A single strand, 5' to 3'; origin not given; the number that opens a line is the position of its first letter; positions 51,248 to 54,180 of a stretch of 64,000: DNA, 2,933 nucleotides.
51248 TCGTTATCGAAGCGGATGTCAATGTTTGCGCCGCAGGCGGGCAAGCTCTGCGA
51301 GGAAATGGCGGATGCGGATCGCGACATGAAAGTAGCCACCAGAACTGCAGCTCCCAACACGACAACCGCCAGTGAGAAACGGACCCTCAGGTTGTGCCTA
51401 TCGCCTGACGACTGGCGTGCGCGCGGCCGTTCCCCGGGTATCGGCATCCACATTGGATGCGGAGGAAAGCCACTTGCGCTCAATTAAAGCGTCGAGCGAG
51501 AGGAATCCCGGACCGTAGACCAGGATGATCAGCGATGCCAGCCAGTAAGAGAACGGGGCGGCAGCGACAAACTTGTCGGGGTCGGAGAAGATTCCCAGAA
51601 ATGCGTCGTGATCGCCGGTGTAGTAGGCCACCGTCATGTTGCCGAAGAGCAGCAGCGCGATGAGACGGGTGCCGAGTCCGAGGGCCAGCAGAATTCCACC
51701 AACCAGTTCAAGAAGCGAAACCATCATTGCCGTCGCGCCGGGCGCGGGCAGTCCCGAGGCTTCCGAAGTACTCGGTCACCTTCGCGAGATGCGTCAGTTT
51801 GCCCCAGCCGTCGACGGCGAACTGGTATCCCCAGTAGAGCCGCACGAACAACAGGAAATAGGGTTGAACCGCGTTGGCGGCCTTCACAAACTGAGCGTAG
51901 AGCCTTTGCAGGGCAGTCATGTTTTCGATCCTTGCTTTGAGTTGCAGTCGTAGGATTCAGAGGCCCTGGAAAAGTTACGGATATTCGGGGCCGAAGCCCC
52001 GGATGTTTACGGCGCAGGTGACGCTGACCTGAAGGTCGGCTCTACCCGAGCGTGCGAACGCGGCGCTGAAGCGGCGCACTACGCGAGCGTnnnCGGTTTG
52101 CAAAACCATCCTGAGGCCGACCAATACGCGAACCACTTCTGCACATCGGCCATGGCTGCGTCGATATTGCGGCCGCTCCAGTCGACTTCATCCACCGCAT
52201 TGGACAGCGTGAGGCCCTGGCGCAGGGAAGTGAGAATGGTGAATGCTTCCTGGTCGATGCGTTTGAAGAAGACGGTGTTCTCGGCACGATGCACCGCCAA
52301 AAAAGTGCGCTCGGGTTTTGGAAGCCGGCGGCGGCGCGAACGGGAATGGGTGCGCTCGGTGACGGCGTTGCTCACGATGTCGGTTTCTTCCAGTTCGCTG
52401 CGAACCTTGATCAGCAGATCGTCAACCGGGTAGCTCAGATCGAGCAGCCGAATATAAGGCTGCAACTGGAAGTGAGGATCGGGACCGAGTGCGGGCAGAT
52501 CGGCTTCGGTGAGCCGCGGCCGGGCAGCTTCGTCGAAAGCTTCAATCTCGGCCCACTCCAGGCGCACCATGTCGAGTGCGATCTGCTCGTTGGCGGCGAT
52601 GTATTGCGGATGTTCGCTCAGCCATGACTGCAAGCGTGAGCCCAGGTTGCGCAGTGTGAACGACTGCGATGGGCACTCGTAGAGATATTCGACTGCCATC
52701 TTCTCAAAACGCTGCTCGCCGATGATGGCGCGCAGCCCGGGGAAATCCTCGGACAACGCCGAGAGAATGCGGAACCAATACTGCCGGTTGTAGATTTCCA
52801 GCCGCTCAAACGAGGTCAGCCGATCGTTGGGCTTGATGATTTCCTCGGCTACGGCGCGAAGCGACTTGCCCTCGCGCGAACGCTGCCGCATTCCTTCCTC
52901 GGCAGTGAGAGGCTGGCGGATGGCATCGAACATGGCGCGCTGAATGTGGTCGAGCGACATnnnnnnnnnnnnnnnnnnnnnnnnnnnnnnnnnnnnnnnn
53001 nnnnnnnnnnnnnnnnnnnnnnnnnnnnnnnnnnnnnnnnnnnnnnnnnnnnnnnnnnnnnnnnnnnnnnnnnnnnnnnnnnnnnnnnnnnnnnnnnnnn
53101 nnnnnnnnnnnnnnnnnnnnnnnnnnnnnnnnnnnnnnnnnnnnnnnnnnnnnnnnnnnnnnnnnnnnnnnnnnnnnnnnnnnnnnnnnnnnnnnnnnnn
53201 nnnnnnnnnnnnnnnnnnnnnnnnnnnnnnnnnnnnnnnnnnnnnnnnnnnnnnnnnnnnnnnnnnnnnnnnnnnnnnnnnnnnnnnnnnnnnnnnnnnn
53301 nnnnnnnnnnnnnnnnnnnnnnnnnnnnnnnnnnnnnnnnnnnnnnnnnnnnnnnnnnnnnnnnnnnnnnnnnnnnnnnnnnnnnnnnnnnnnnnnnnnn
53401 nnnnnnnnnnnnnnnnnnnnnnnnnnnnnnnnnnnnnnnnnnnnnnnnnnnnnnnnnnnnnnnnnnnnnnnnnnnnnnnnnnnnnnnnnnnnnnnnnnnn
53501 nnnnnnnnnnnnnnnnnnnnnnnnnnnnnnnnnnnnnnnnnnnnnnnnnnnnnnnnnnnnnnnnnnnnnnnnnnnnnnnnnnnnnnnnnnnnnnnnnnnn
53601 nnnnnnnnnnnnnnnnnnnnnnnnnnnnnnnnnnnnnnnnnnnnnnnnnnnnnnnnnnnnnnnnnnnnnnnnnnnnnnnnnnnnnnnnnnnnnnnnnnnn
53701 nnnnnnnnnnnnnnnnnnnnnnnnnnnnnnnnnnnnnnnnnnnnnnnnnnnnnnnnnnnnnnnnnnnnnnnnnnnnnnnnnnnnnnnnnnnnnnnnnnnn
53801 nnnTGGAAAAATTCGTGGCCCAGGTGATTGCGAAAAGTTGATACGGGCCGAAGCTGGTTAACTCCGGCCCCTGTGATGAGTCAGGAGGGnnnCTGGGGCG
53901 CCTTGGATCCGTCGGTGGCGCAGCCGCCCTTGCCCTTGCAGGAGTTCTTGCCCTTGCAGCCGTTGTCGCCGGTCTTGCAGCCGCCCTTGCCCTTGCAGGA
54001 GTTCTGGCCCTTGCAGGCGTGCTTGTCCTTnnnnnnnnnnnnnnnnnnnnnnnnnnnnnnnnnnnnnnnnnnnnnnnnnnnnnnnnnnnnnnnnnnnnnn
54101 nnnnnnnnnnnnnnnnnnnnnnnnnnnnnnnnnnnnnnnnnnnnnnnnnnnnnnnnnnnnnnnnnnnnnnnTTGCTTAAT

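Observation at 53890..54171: Precursor core is an internal duplication: two CKG(Q/K)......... modules, visible at DNA level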

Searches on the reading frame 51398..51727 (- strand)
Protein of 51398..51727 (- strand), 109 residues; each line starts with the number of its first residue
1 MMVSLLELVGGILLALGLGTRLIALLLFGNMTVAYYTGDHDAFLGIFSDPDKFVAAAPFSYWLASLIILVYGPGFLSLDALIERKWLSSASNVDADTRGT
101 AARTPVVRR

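Call 5: search_protein_families(library=ncbifam, proteins=[window:51398-51727:-], max_evalue=0.01)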
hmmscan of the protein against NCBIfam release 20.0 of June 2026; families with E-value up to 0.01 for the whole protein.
window:51398-51727:- (109 aa): 1 family
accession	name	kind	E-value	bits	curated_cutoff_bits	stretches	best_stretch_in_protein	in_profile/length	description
NF050144.1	matur_HvfX_fam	equivalog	2.8e-06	27.6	80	1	2-37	51-86/165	HvfX family Cu-binding RiPP maturation protein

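Call 6: search_protein_families(library=pfam, proteins=[window:51398-51727:-], max_evalue=0.01)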
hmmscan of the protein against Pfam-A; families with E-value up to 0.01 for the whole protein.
window:51398-51727:- (109 aa): 2 families
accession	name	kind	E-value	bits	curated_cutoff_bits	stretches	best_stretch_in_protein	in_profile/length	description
PF07681.17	DoxX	-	7.6e-08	33.3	23.6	1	2-37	47-82/85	DoxX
PF04173.18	DoxD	-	0.0099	16.3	22.7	0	2-86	70-148/167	TQO small subunit DoxD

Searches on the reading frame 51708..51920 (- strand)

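Call 5: search_protein_families(library=ncbifam, proteins=[window:51708-51920:-], max_evalue=0.01)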
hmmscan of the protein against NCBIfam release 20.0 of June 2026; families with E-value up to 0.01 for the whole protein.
window:51708-51920:- (70 aa): 0 families

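Call 6: search_protein_families(library=pfam, proteins=[window:51708-51920:-], max_evalue=0.01)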
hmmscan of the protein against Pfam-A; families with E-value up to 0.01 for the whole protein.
window:51708-51920:- (70 aa): 1 family
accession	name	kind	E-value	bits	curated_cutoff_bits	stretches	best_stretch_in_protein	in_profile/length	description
PF07681.17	DoxX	-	0.00024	22.1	23.6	1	23-57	2-38/85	DoxX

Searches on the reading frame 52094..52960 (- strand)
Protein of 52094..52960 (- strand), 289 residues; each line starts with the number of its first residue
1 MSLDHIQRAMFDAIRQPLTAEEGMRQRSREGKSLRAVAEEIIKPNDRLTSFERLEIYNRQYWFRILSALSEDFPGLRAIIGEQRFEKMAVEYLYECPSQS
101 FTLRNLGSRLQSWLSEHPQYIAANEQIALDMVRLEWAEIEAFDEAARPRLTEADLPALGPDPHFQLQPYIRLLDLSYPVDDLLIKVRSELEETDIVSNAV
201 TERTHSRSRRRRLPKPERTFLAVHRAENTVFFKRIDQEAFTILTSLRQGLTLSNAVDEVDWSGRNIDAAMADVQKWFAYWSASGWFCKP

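Call 53: search_protein_families(library=ncbifam, proteins=[window:52094-52960:-], max_evalue=0.01)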
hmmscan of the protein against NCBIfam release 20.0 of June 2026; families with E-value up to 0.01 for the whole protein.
seq(289 aa): 1 family
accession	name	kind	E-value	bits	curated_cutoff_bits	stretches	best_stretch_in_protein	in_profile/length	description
NF050145.1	RiPP_RRE_HvfC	equivalog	2.1e-11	44.1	142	1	51-187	23-155/237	HvfC family RiPP maturation protein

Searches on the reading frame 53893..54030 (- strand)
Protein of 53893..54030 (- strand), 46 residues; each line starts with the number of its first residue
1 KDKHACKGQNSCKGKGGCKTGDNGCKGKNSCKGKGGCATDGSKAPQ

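Call 32: search_protein_representatives(protein=window:53893-54030:-)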
Query: 46 residues. Proteins with E-value up to 0.001 (for the whole library): 1086; up to 1e-10: 325; up to 1e-30: 0. The best 150 are listed.
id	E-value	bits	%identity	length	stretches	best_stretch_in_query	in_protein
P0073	1.1e-28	113.5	76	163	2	2-45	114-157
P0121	7.2e-27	107.8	83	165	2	3-41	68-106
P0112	2.3e-24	100.0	81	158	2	2-39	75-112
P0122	2.9e-24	99.7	78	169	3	2-40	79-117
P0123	4.3e-24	99.2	79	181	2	1-41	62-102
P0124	9.8e-24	98.0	79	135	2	3-45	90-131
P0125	2.0e-23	97.1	74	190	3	4-39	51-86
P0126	2.4e-23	96.8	69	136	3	2-41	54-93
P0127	6.3e-23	95.5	80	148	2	2-39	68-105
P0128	9.5e-23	95.0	77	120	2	2-39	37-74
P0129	1.3e-22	94.5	77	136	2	3-41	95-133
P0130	1.7e-22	94.2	75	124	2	2-39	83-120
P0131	2.4e-22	93.7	73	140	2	2-43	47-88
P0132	4.2e-22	93.0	71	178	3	2-43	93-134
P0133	4.4e-22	92.9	75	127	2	3-39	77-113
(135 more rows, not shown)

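Call 70: search_protein_families(library=pfam, proteins=[P0129], max_evalue=10)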
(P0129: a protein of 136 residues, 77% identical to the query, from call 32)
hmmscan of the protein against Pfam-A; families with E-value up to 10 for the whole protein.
P0129 (136 aa): 3 families
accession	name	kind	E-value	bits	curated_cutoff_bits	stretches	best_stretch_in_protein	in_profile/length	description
PF24646.2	DUF7640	-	2.1e-05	25.2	28.1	1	56-127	17-88/121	Domain of unknown function (DUF7640)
PF07461.18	NADase_NGA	-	0.08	13.1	30.5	1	45-111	68-133/200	NAD glycohydrolase catalytic domain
PF08175.17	SspO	-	6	7.4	23.7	1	94-108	5-19/48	Small acid-soluble spore protein O family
